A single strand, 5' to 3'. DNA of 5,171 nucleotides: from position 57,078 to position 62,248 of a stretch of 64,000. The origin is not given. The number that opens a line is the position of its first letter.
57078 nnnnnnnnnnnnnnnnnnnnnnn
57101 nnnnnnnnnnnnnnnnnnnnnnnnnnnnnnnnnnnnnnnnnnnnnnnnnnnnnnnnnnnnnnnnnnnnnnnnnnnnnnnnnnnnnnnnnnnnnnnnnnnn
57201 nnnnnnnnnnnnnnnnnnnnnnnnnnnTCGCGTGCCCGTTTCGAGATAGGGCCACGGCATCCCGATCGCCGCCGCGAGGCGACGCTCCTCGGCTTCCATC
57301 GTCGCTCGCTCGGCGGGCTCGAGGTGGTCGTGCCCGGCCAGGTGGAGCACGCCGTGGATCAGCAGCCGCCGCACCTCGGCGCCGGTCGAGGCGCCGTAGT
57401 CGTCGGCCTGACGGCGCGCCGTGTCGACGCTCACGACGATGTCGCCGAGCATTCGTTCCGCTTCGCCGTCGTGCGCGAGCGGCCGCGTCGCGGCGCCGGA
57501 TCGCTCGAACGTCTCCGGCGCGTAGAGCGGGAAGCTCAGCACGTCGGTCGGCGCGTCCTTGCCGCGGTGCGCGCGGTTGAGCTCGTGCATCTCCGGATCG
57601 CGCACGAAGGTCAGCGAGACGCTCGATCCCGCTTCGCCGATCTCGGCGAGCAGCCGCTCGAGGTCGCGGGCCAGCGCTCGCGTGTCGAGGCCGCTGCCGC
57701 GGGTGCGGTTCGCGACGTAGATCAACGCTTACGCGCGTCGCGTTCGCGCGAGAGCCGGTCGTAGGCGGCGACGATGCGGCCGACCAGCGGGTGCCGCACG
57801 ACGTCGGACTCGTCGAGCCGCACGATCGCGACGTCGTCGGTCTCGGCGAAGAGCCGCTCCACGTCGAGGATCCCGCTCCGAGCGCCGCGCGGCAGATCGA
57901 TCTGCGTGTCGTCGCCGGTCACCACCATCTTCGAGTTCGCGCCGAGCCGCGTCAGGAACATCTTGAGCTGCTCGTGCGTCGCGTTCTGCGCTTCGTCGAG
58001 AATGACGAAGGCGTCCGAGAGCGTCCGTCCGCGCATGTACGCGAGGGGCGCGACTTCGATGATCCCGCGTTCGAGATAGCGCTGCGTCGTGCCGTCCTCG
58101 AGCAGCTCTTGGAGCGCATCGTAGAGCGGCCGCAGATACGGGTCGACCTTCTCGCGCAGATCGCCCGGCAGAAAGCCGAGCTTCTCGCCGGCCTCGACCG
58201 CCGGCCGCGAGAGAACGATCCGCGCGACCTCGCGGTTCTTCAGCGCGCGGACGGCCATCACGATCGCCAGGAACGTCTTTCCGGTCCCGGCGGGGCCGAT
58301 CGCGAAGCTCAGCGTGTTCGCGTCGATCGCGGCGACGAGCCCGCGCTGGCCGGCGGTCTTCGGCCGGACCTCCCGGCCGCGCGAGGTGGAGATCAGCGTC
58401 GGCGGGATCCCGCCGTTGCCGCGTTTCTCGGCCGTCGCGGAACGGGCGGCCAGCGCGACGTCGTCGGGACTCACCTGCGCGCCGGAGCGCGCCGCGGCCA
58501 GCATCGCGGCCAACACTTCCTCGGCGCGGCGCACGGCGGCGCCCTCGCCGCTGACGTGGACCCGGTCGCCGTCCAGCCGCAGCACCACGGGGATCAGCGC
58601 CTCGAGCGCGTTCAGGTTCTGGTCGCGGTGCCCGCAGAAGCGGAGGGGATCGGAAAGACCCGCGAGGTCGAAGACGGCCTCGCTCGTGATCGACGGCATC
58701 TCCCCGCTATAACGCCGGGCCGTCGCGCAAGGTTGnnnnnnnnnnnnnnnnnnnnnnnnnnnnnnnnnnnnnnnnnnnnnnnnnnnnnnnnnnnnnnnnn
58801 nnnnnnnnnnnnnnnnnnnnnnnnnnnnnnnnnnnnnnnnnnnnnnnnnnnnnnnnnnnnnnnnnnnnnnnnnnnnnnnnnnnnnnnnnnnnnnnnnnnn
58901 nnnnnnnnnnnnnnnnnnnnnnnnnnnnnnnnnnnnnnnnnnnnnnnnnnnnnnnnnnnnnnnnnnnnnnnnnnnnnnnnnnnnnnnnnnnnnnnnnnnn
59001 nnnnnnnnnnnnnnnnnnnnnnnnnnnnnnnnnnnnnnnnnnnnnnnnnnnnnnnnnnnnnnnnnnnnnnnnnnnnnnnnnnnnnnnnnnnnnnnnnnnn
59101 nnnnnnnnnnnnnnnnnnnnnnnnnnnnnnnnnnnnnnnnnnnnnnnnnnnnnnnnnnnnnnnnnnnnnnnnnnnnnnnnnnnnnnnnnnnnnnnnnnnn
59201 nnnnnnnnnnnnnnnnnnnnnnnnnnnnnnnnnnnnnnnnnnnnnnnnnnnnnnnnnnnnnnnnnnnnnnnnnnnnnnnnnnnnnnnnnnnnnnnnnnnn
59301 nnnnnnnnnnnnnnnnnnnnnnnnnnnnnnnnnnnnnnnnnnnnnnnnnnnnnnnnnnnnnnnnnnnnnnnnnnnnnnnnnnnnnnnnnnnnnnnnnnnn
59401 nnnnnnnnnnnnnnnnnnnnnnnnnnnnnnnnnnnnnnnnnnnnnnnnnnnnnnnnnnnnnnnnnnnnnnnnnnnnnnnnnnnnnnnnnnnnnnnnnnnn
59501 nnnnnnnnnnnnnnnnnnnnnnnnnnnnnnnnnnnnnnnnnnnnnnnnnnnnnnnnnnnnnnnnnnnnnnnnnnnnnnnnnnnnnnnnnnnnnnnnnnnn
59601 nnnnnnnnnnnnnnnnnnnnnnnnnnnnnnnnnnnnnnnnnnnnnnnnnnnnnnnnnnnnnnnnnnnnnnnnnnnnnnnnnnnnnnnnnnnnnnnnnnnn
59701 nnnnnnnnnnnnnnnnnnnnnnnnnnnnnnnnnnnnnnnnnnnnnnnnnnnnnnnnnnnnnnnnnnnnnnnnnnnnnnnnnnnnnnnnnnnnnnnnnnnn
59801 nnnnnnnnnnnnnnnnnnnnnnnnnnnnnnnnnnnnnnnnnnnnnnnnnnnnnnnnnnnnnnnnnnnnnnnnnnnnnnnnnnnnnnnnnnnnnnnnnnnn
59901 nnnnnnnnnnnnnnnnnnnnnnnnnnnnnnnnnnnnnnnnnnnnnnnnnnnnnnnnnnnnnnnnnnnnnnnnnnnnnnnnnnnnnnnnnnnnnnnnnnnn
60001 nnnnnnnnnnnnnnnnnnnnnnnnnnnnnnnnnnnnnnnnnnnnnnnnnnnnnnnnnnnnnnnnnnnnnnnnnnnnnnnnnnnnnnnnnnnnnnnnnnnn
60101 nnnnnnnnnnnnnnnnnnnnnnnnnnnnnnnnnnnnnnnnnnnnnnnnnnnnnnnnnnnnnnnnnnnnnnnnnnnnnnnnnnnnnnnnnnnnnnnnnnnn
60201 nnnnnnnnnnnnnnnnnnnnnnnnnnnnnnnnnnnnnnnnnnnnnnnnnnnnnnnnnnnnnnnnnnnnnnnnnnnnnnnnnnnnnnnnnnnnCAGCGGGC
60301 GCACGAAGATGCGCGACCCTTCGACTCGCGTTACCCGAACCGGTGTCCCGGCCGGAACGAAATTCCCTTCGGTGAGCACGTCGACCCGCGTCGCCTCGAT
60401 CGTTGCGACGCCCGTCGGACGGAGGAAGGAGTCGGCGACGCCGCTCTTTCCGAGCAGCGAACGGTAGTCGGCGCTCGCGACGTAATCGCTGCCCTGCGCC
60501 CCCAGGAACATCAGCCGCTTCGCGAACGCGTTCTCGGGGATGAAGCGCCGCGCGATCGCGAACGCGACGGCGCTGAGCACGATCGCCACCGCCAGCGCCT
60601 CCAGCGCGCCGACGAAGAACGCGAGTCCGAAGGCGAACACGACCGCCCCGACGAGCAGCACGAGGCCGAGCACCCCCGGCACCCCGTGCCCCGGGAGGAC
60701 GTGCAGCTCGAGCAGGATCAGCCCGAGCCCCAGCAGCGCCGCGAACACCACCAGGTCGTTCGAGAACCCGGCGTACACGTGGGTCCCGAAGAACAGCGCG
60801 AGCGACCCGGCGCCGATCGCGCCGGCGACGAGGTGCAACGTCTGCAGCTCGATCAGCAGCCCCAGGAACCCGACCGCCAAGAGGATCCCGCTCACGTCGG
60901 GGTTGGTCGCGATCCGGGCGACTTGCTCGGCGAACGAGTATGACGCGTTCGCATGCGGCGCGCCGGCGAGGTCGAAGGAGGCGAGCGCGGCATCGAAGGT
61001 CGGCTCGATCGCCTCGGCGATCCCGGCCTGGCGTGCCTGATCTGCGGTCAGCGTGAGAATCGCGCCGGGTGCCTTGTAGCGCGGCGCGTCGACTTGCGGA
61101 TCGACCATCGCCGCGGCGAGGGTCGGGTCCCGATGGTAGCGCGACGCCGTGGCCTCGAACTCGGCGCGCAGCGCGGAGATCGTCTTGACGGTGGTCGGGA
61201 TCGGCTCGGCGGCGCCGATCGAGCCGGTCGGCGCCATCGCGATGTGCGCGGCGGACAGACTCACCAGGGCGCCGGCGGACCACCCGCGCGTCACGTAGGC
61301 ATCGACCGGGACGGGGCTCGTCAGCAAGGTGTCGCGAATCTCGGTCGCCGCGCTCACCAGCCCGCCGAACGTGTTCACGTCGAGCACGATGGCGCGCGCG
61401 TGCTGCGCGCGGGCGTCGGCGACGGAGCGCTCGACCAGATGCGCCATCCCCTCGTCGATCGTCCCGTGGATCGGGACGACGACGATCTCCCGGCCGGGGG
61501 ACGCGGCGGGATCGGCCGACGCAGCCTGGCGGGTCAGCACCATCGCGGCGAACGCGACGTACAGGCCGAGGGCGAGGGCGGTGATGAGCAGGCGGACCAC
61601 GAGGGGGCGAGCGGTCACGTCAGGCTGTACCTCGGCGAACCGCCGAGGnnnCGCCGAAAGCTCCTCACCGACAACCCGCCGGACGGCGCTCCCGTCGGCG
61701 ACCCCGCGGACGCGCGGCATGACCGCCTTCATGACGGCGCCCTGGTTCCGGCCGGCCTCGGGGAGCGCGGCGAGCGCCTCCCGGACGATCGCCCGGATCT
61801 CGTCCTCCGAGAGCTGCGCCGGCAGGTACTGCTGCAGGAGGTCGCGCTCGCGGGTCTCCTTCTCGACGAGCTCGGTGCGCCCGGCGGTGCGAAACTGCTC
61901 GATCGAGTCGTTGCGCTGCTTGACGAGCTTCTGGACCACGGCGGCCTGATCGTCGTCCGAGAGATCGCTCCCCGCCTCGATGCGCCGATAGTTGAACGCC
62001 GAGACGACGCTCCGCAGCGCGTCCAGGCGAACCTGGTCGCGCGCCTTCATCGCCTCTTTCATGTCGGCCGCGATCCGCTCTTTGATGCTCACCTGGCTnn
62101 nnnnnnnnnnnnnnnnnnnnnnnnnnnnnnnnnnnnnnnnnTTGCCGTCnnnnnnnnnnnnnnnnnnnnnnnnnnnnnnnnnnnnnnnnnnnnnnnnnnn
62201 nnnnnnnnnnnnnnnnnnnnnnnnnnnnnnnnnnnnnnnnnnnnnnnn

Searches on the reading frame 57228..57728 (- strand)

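Call 54: search_protein_families(library=pfam, proteins=[window:57228-57728:-], max_evalue=0.0001)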
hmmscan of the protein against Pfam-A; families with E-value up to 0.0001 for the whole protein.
window:57228-57728:- (167 aa): 1 family
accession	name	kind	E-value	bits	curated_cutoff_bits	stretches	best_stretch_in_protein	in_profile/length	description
PF02130.23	YbeY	-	5.1e-34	117.3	25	1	32-153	25-127/129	Endoribonuclease YbeY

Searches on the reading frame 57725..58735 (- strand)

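Call 54: search_protein_families(library=pfam, proteins=[window:57725-58735:-], max_evalue=0.0001)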
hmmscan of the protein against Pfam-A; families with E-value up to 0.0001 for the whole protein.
window:57725-58735:- (337 aa): 4 families
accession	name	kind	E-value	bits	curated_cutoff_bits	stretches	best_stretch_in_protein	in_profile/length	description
PF02562.22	PhoH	-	6.3e-91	303.9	27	1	123-326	2-205/205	PhoH-like protein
PF13604.12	AAA_30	-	5.3e-08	33.3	27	1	128-279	4-128/191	AAA domain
PF13245.12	AAA_19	-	1.9e-06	28.5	25.1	1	137-279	8-129/134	AAA domain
PF13401.12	AAA_22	-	9.9e-05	23.1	27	0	142-264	7-108/130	AAA domain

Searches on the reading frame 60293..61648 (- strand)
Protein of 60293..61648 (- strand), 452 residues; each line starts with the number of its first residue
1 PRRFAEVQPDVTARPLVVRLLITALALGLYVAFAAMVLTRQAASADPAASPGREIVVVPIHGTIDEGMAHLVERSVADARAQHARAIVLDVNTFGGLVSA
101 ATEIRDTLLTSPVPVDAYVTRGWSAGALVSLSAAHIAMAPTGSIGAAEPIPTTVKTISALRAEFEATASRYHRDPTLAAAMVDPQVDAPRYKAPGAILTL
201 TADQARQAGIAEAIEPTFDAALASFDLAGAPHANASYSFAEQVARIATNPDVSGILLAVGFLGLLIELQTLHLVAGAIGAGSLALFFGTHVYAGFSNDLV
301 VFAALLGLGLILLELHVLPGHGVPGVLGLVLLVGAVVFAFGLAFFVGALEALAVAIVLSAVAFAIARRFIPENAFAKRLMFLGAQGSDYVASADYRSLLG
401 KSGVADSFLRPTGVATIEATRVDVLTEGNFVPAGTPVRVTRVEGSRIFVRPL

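Call 54: search_protein_families(library=pfam, proteins=[window:60293-61648:-], max_evalue=0.0001)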
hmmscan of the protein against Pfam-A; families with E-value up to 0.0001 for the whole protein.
window:60293-61648:- (452 aa): 3 families
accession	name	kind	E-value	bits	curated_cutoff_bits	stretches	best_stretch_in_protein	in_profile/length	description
PF25145.1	NfeD1b_N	-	1.3e-38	133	40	1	55-228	2-182/189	NfeD1b, N-terminal domain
PF24961.1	NfeD_membrane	-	3.6e-14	53.3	26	1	252-366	2-117/119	NfeD integral membrane domain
PF01957.25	NfeD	-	7.6e-13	48.9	29.1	1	397-451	3-57/57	NfeD-like C-terminal, partner-binding domain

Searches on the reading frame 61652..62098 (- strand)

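Call 54: search_protein_families(library=pfam, proteins=[window:61652-62098:-], max_evalue=0.0001)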
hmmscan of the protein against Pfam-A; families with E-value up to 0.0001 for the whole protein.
window:61652-62098:- (149 aa): 1 family
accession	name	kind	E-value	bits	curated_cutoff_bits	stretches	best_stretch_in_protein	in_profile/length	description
PF09424.15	YqeY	-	5.1e-43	147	27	1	6-147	1-143/143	Yqey-like protein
